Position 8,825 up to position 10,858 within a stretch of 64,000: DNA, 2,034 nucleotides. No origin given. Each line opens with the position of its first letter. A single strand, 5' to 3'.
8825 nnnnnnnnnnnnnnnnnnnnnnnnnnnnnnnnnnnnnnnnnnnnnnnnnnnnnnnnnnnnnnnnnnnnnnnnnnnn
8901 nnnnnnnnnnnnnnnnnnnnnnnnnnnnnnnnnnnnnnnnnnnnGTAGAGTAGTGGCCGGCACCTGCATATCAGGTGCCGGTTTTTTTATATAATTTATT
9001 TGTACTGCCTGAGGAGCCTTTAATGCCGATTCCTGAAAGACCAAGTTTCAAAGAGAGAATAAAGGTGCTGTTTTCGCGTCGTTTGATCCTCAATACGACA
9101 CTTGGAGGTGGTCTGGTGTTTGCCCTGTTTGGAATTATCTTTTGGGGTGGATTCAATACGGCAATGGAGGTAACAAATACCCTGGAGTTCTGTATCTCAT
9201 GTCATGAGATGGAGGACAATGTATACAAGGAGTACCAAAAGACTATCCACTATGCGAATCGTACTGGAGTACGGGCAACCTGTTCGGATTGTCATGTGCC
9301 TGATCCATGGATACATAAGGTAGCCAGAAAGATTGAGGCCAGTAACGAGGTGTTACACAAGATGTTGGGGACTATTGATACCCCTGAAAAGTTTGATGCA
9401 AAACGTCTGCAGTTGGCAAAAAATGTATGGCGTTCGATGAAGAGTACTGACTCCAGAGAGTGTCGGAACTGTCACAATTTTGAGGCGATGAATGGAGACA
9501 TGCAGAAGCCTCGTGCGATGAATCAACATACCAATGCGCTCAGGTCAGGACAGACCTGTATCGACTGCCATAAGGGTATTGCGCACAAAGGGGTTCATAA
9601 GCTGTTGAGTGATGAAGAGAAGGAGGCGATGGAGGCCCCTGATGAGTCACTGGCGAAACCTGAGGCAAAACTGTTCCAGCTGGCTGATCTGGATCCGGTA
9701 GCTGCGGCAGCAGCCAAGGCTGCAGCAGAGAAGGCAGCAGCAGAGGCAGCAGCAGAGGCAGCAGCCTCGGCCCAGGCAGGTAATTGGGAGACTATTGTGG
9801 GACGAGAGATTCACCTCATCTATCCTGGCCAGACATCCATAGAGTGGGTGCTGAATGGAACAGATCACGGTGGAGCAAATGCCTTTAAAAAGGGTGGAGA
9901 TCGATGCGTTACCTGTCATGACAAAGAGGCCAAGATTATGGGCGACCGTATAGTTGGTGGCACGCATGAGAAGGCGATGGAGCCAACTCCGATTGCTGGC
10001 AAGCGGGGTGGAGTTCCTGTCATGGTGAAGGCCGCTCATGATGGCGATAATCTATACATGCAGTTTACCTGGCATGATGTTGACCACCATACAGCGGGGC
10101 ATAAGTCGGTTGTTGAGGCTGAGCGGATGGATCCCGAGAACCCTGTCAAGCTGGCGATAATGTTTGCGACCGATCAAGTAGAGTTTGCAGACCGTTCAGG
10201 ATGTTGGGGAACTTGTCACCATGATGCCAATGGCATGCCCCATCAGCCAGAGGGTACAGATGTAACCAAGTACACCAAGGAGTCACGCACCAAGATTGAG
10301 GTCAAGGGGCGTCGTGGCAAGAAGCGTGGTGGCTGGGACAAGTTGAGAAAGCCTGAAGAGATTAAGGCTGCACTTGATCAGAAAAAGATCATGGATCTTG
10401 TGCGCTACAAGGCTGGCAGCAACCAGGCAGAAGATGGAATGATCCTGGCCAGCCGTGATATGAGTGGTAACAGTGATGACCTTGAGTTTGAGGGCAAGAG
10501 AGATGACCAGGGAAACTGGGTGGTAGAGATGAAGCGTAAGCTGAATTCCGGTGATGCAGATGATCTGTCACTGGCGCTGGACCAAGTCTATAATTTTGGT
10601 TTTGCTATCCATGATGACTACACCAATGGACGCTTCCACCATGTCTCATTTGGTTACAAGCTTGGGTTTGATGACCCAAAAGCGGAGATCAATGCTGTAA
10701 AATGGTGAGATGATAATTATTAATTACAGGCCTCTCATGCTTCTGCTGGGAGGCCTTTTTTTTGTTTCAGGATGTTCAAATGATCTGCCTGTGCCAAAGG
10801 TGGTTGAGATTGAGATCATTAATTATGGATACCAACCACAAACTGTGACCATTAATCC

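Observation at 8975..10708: NirT tetraheme quinol dehydrogenase fused through a poly-Ala linker to a large extra cytochrome-like domain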

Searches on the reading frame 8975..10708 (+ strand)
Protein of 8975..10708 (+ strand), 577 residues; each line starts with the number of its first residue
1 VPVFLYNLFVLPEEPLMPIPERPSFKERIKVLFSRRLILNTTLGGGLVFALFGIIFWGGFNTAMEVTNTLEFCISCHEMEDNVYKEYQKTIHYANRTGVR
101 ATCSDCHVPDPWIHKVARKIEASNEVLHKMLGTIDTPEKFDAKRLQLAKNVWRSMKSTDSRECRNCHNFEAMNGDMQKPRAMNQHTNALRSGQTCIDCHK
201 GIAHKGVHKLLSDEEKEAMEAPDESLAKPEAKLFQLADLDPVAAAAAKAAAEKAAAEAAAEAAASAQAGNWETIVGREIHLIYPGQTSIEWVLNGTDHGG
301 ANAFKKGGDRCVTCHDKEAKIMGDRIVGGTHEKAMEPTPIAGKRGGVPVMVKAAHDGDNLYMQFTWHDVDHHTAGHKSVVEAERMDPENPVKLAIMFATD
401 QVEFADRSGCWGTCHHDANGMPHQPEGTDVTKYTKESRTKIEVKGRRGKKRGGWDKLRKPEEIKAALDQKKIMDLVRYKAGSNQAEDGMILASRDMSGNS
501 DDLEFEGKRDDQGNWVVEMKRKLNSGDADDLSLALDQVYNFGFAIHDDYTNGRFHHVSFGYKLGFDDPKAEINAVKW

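Call 3: search_protein_families(library=pfam, proteins=[window:8975-10708:+], max_evalue=0.1)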
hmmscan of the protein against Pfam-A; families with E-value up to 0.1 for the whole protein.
window:8975-10708:+ (577 aa): 7 families
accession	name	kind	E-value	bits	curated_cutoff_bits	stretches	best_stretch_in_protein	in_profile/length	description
PF03264.19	Cytochrom_NNT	-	2.6e-72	242.6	24.1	1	47-207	13-172/174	NapC/NirT cytochrome c family, N-terminal region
PF09459.16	EB_dh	-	1.8e-29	103.9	33.3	1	333-558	16-236/236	Ethylbenzene dehydrogenase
PF14522.11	Cytochrome_C7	-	4.2e-06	26.9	24.8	1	159-207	12-56/67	Cytochrome c7 and related cytochrome c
PF14537.11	Cytochrom_c3_2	-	2.1e-05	25.3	25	2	153-201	19-66/79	Cytochrome c3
PF02085.21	Cytochrom_CIII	-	0.00017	22.3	22.9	1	66-108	42-83/101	Class III cytochrome C family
PF19320.4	GlfT2_domain3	-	0.0041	17.3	27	1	181-248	73-139/197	Galactofuranosyltransferase-2, domain 3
PF22678.1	Cytochrom_c_NrfB-like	-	0.056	14.4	27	1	62-111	25-69/89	Cytochrome c-type protein NrfB-like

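Call 4: search_protein_families(library=ncbifam, proteins=[window:8975-10708:+], max_evalue=0.1)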
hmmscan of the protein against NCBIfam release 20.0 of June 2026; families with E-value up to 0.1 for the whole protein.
window:8975-10708:+ (577 aa): 8 families
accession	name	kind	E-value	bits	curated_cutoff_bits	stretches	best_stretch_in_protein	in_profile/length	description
TIGR02161.1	napC_nirT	subfamily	1.2e-78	263.2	310.6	1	49-205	24-180/185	periplasmic nitrate (or nitrite) reductase c-type cytochrome, NapC/NirT family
NF007906.0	PRK10617.1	equivalog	2.8e-73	246.1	349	1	36-205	23-189/200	cytochrome c-type protein NapC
TIGR02162.1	torC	equivalog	5.9e-71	239.8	478.2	1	51-272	25-247/387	pentaheme c-type cytochrome TorC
NF011606.0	PRK15032.1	equivalog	4.8e-51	174.1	455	1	61-253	36-225/390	pentaheme c-type cytochrome TorC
TIGR03153.1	cytochr_NrfH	equivalog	4e-13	49.6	134.2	1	49-204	7-138/138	cytochrome c nitrite reductase small subunit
TIGR03477.1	DMSO_red_II_gam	subfamily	0.00014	21.2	169.85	0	348-374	48-74/206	DMSO reductase family type II enzyme, heme b subunit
TIGR04315.1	octaheme_Shew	subfamily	0.046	12.7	375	0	158-210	185-237/440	tetrathionate reductase family octaheme c-type cytochrome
TIGR03508.1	decahem_SO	subfamily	0.098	12.1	192.2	0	72-200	4-175/258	DmsE family decaheme c-type cytochrome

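Call 6: find_homologous_proteins(query=window:9023-10708:+, max_evalue=0.00001)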
Query window:9023-10708:+ (561 aa): 2884 proteins with E <= 0.00001 among 8000 candidates; the best 120 are listed.
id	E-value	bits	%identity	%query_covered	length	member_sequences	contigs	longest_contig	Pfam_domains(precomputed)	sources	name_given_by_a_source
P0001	0.0e+0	1228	92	100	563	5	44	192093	PF14537.12,PF09459.17,PF03264.20,PF14522.12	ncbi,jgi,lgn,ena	-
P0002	0.0e+0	1162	57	97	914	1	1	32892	PF09459.17,PF03264.20,PF14522.12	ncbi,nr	ncbi:MAG: NapC/NirT family cytochrome c [Candidatus Polarisedimenticolaceae bacterium]|nr:NapC/NirT 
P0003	0.0e+0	1157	57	97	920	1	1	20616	PF09459.17,PF03264.20,PF14522.12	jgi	jgi:cytochrome c-type protein NapC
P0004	0.0e+0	1146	60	97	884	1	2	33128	PF09459.17,PF03264.20,PF03351.23,PF14522.12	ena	-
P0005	0.0e+0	1145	56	97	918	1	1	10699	PF09459.17,PF03264.20,PF14522.12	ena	-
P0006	0.0e+0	1144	56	97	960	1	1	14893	PF09459.17,PF03264.20,PF14522.12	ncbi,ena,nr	ncbi:MAG TPA: cytochrome C552 [Sedimenticola sp.]|nr:cytochrome C552 [Sedimenticola sp.]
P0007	0.0e+0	1141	57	97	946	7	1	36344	PF09459.17,PF03264.20,PF14522.12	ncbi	-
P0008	0.0e+0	1137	55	99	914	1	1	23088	PF09459.17,PF03264.20,PF14522.12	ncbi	-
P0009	0.0e+0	1134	56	96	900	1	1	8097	PF09459.17,PF03264.20,PF14522.12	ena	-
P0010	0.0e+0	1133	57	99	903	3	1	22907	PF09459.17,PF03264.20,PF14522.12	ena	-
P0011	0.0e+0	1132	57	97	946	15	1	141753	PF09459.17,PF03264.20,PF03351.23,PF14522.12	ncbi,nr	ncbi:cytochrome C552 [bacterium endosymbiont of Escarpia laminata]|nr:MAG: cytochrome C552 [bacteriu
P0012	0.0e+0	1131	57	97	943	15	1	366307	PF09459.17,PF03264.20,PF03351.23,PF14522.12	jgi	-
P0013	0.0e+0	1128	58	55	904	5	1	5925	PF09459.17,PF03264.20,PF14522.12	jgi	-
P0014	0.0e+0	1127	59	55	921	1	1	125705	PF09459.17,PF03264.20,PF14522.12,PF22113.2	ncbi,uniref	ncbi:Cytochrome c-type protein NapC [hydrothermal vent metagenome]|uniref:Cytochrome c-type protein 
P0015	0.0e+0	1125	56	99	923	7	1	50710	PF09459.17,PF03264.20,PF14522.12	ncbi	ncbi:MAG: NapC/NirT family cytochrome c [Sedimenticola sp.]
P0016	0.0e+0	1122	57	97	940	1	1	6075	PF09459.17,PF03264.20,PF14522.12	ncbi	ncbi:MAG: NapC/NirT family cytochrome c [Candidatus Sedimenticola sp. (ex Thyasira tokunagai)]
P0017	0.0e+0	1122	57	97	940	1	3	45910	PF09459.17,PF03264.20,PF14522.12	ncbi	ncbi:MAG: NapC/NirT family cytochrome c [Candidatus Sedimenticola sp. (ex Thyasira tokunagai)]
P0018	0.0e+0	1121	57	97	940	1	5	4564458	PF09459.17,PF03264.20,PF14522.12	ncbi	ncbi:MAG: NapC/NirT family cytochrome c [Candidatus Sedimenticola sp. (ex Thyasira tokunagai)]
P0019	0.0e+0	1121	57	97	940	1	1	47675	PF09459.17,PF03264.20,PF14522.12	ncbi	ncbi:MAG: NapC/NirT family cytochrome c [Candidatus Sedimenticola sp. (ex Thyasira tokunagai)]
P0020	0.0e+0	1121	57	97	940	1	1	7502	PF09459.17,PF03264.20,PF14522.12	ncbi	ncbi:MAG: NapC/NirT family cytochrome c [Candidatus Sedimenticola sp. (ex Thyasira tokunagai)]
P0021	0.0e+0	1121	57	97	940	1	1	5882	PF09459.17,PF03264.20,PF14522.12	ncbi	ncbi:MAG: NapC/NirT family cytochrome c [Candidatus Sedimenticola sp. (ex Thyasira tokunagai)]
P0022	0.0e+0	1120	57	97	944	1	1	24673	PF09459.17,PF03264.20,PF14522.12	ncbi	ncbi:MAG: NapC/NirT family cytochrome c [Sedimenticola sp.]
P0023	0.0e+0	1119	56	97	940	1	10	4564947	PF09459.17,PF03264.20,PF14522.12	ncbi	ncbi:MAG: NapC/NirT family cytochrome c [Candidatus Sedimenticola sp. (ex Thyasira tokunagai)]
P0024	0.0e+0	1117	56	97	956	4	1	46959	PF09459.17,PF03264.20,PF14522.12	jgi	jgi:cytochrome c-type protein NapC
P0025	0.0e+0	1117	56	97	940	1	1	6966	PF09459.17,PF03264.20,PF14522.12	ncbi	ncbi:MAG: NapC/NirT family cytochrome c [Candidatus Sedimenticola sp. (ex Thyasira tokunagai)]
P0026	0.0e+0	1115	57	55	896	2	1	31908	PF09459.17,PF03264.20,PF14522.12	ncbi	-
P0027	0.0e+0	1115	55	96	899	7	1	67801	PF09459.17,PF03264.20,PF14522.12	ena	-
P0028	0.0e+0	1113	55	96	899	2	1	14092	PF09459.17,PF03264.20,PF14522.12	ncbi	-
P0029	0.0e+0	1113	56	97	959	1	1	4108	PF09459.17,PF03264.20,PF14522.12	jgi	-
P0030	0.0e+0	1113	56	97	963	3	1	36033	PF09459.17,PF03264.20,PF14522.12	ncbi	-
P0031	0.0e+0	1113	57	97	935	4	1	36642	PF09459.17,PF03264.20,PF14522.12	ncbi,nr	ncbi:MAG: cytochrome C552 [Gammaproteobacteria bacterium]|nr:cytochrome C552 [Gammaproteobacteria ba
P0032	0.0e+0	1112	56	55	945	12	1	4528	PF09459.17,PF03264.20,PF14522.12,PF22113.2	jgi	-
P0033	0.0e+0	1110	54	97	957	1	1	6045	PF09459.17,PF03264.20,PF14522.12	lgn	-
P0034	0.0e+0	1109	54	96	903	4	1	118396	PF09459.17,PF03264.20,PF14522.12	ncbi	-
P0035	0.0e+0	1105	56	97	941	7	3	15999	PF09459.17,PF03264.20,PF14522.12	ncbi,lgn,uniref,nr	ncbi:MAG: NapC/NirT family cytochrome c [Sedimenticola sp.]|uniref:Cytochrome C552 n=1 Tax=Sedimenti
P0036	0.0e+0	1105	57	97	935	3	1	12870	PF09459.17,PF03264.20,PF14522.12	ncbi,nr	ncbi:MAG: NapC/NirT family cytochrome c [Sedimenticola sp.]|nr:NapC/NirT family cytochrome c [Sedime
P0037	0.0e+0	1105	56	99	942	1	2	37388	PF09459.17,PF03264.20,PF14522.12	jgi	-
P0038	0.0e+0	1102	56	97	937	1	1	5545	PF09459.17,PF03264.20,PF14522.12,PF22113.2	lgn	-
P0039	0.0e+0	1101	55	97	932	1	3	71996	PF09459.17,PF03264.20,PF14522.12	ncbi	-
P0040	0.0e+0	1097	55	97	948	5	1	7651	PF09459.17,PF03264.20,PF14522.12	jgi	-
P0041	0.0e+0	1096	55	97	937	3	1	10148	PF14537.12,PF09459.17,PF03264.20,PF14522.12,PF22113.2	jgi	-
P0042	0.0e+0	1096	56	97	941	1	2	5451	PF14537.12,PF09459.17,PF03264.20,PF14522.12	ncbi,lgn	-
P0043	0.0e+0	1095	56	98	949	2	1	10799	PF09459.17,PF03264.20,PF14522.12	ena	-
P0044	0.0e+0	1094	55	100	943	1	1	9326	PF09459.17,PF03264.20,PF14522.12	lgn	-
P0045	0.0e+0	1094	57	97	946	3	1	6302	PF09459.17,PF03264.20,PF14522.12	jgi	jgi:nitrate/TMAO reductase-like tetraheme cytochrome c subunit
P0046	0.0e+0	1093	56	97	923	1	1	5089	PF09459.17,PF03264.20,PF14522.12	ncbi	ncbi:MAG: NapC/NirT family cytochrome c, partial [Candidatus Sedimenticola sp. (ex Thyasira tokunaga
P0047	0.0e+0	1091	57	93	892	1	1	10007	PF09459.17,PF03264.20,PF14522.12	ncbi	ncbi:MAG: ethylbenzene dehydrogenase-related protein, partial [Sedimenticola sp.]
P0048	0.0e+0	1089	55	97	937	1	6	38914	PF09459.17,PF03264.20,PF14522.12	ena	-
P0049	0.0e+0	1088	55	97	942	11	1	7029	PF14537.12,PF09459.17,PF03264.20,PF14522.12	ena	-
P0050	0.0e+0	1086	56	97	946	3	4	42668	PF09459.17,PF03264.20,PF14522.12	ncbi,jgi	jgi:nitrate/TMAO reductase-like tetraheme cytochrome c subunit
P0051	0.0e+0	1084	56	97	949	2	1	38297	PF09459.17,PF03264.20,PF14522.12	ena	-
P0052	0.0e+0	1084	55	97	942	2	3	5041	PF14537.12,PF09459.17,PF03264.20,PF14522.12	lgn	-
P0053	0.0e+0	1083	56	97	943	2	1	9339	PF09459.17,PF03264.20,PF14522.12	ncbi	-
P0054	0.0e+0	1083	57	97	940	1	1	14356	PF09459.17,PF03264.20,PF14522.12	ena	-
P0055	0.0e+0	1082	55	97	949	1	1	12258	PF09459.17,PF03264.20,PF14522.12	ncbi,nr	ncbi:MAG: ethylbenzene dehydrogenase-related protein [Chromatiales bacterium]|nr:ethylbenzene dehydr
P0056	0.0e+0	1082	55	97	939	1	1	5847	PF14537.12,PF09459.17,PF03264.20,PF14522.12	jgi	jgi:cytochrome c-type protein NapC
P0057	0.0e+0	1081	56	97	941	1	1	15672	PF09459.17,PF03264.20,PF14522.12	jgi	jgi:cytochrome c-type protein NapC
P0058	0.0e+0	1080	56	97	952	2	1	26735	PF09459.17,PF03264.20,PF14522.12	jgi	-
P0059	0.0e+0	1078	55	97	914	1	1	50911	PF09459.17,PF03264.20,PF14522.12,PF22113.2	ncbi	-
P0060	0.0e+0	1077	55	99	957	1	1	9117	PF14537.12,PF09459.17,PF03264.20,PF14522.12,PF22113.2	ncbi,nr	ncbi:MAG: ethylbenzene dehydrogenase-related protein [Pseudomonadota bacterium]|nr:ethylbenzene dehy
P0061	0.0e+0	1075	54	97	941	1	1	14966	PF09459.17,PF03264.20,PF14522.12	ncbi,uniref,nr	ncbi:NapC/NirT family cytochrome c [Sedimenticola hydrogenitrophicus]|uniref:NapC/NirT family cytoch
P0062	0.0e+0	1074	57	55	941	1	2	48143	PF09459.17,PF03264.20,PF14522.12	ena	-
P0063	0.0e+0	1073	56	98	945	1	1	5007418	PF09459.17,PF03264.20,PF14522.12,PF22113.2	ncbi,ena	-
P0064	0.0e+0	1071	55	97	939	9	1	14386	PF09459.17,PF03264.20,PF14522.12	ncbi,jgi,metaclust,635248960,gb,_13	metaclust:\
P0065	0.0e+0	1070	54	97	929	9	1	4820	PF09459.17,PF03264.20,PF14522.12,PF22113.2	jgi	-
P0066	0.0e+0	1069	54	97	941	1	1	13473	PF09459.17,PF03264.20,PF14522.12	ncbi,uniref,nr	ncbi:NapC/NirT family cytochrome c [Sedimenticola hydrogenitrophicus]|uniref:NapC/NirT family cytoch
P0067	0.0e+0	1069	54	97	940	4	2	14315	PF09459.17,PF03264.20,PF14522.12,PF22113.2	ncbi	-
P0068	0.0e+0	1066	55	97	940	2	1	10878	PF09459.17,PF03264.20,PF14522.12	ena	-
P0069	0.0e+0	1064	54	97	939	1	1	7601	PF14537.12,PF09459.17,PF03264.20,PF14522.12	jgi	-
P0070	0.0e+0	1064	55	97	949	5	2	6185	PF09459.17,PF03264.20,PF14522.12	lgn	-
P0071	0.0e+0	1063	58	97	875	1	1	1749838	PF09459.17,PF03264.20,PF14522.12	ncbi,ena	-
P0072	0.0e+0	1062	54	97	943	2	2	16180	PF14537.12,PF09459.17,PF03264.20,PF14522.12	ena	-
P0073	0.0e+0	1057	53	98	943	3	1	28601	PF09459.17,PF03264.20,PF14522.12,PF22113.2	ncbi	-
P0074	0.0e+0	1056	55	97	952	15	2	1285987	PF09459.17,PF03264.20,PF14522.12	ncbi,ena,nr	ncbi:MAG: NapC/NirT family cytochrome c [Chromatiaceae bacterium]|nr:NapC/NirT family cytochrome c [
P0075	0.0e+0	1051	54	100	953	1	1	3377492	PF09459.17,PF03264.20,PF14522.12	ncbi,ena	-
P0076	0.0e+0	1051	54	97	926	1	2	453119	PF09459.17,PF03264.20,PF14522.12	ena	-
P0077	0.0e+0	1051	53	98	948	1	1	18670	PF09459.17,PF03264.20,PF03351.23,PF14522.12,PF22113.2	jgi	-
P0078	0.0e+0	1050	56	97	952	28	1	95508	PF09459.17,PF03264.20,PF14522.12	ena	-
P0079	0.0e+0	1050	54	55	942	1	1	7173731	PF14537.12,PF09459.17,PF03264.20,PF14522.12,PF22113.2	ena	-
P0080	0.0e+0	1049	54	98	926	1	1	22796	PF09459.17,PF03264.20,PF14522.12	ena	-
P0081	0.0e+0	1049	55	98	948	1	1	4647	PF09459.17,PF03264.20,PF03351.23,PF14522.12,PF22113.2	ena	-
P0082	0.0e+0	1045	53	98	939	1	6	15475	PF09459.17,PF03264.20,PF14522.12,PF22113.2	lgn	-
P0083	0.0e+0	1044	57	90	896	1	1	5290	PF09459.17,PF03264.20,PF14522.12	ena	-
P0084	0.0e+0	1043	53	98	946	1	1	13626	PF09459.17,PF03264.20,PF03351.23,PF14522.12,PF22113.2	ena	-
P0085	0.0e+0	1043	53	98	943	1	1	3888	PF09459.17,PF03264.20,PF14522.12,PF22113.2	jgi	jgi:nitrate/TMAO reductase-like tetraheme cytochrome c subunit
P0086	0.0e+0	1040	54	97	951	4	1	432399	PF09459.17,PF03264.20,PF14522.12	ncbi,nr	ncbi:MAG: NapC/NirT family cytochrome c [Chromatiaceae bacterium]|nr:NapC/NirT family cytochrome c [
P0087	0.0e+0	1039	54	98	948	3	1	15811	PF09459.17,PF03264.20,PF14522.12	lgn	-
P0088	0.0e+0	1035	54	98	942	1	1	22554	PF09459.17,PF03264.20,PF03351.23,PF14522.12,PF22113.2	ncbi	-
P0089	0.0e+0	1035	57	97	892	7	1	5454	PF09459.17,PF03264.20,PF14522.12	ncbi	ncbi:MAG: NapC/NirT family cytochrome c, partial [Candidatus Sedimenticola sp. (ex Thyasira tokunaga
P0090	0.0e+0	1035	52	97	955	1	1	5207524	PF09459.17,PF03264.20,PF14522.12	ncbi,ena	-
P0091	0.0e+0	1033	53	98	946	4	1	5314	PF09459.17,PF03264.20,PF03351.23,PF14522.12,PF22113.2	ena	-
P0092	0.0e+0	1033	54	92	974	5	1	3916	PF09459.17,PF03264.20,PF14522.12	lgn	-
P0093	0.0e+0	1029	56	89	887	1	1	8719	PF09459.17,PF03264.20,PF14522.12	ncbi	-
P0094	0.0e+0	1029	52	98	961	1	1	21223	PF09459.17,PF03264.20,PF14522.12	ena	-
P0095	0.0e+0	1027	54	98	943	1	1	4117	PF09459.17,PF03264.20,PF14522.12,PF22113.2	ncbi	-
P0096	0.0e+0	1025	54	99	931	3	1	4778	PF14537.12,PF09459.17,PF03264.20,PF14522.12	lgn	-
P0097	0.0e+0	1024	78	100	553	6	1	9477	PF14537.12,PF09459.17,PF03264.20,PF02085.22,PF14522.12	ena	-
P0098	0.0e+0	1022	53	98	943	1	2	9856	PF09459.17,PF03264.20,PF03351.23,PF14522.12,PF22113.2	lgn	-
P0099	0.0e+0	1018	53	97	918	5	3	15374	PF09459.17,PF03264.20,PF14522.12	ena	-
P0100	0.0e+0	1018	52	98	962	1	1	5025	PF09459.17,PF03264.20,PF14522.12,PF22113.2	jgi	jgi:nitrate/TMAO reductase-like tetraheme cytochrome c subunit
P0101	0.0e+0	1012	53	97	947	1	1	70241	PF14537.12,PF09459.17,PF03264.20,PF14522.12,PF22113.2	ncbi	-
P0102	0.0e+0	1011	53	98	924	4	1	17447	PF09459.17,PF03264.20,PF14522.12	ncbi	-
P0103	2.9e-298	1009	54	97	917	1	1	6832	PF09459.17,PF03264.20,PF14522.12,PF22113.2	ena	-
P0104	3.0e-298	1009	53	98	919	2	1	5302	PF14537.12,PF09459.17,PF03264.20,PF14522.12,PF22113.2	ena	-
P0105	4.9e-298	1008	51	91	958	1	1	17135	PF09459.17,PF03264.20,PF14522.12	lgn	-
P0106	2.0e-297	1006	54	97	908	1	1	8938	PF09459.17,PF03264.20,PF14522.12,PF22113.2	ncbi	-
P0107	6.1e-297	1004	53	97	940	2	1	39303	PF09459.17,PF03264.20,PF14522.12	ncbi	-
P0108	1.5e-296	1003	52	97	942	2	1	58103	PF09459.17,PF03264.20,PF14522.12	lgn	-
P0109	1.1e-294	997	52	97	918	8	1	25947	PF09459.17,PF03264.20,PF14522.12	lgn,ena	-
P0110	1.3e-294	997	52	97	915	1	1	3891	PF09459.17,PF03264.20,PF14522.12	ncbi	-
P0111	5.4e-294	995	52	97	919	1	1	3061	PF09459.17,PF03264.20,PF14522.12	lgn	-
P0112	2.9e-292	989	53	97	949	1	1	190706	PF09459.17,PF03264.20,PF14522.12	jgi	jgi:nitrate/TMAO reductase-like tetraheme cytochrome c subunit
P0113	2.9e-291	986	54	82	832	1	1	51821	PF09459.17,PF03264.20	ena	-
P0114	1.2e-290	983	53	97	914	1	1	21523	PF09459.17,PF03264.20,PF14522.12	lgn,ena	-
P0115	1.3e-290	983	52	96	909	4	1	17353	PF14537.12,PF09459.17,PF03264.20,PF14522.12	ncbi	-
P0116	2.3e-290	983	51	97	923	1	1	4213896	PF09459.17,PF03264.20,PF14522.12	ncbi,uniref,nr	ncbi:NapC/NirT family cytochrome c [sulfur-oxidizing endosymbiont of Gigantopelta aegis]|uniref:NapC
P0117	2.1e-289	979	48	98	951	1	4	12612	PF09459.17,PF03264.20,PF14522.12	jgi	jgi:cytochrome c-type protein NapC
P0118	7.4e-289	978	51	97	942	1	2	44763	PF09459.17,PF03264.20,PF14522.12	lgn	-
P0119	9.5e-289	977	52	97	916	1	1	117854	PF09459.17,PF03264.20,PF14522.12,PF22113.2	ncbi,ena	-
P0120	8.5e-288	974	52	97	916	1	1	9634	PF09459.17,PF03264.20,PF14522.12,PF22113.2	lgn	-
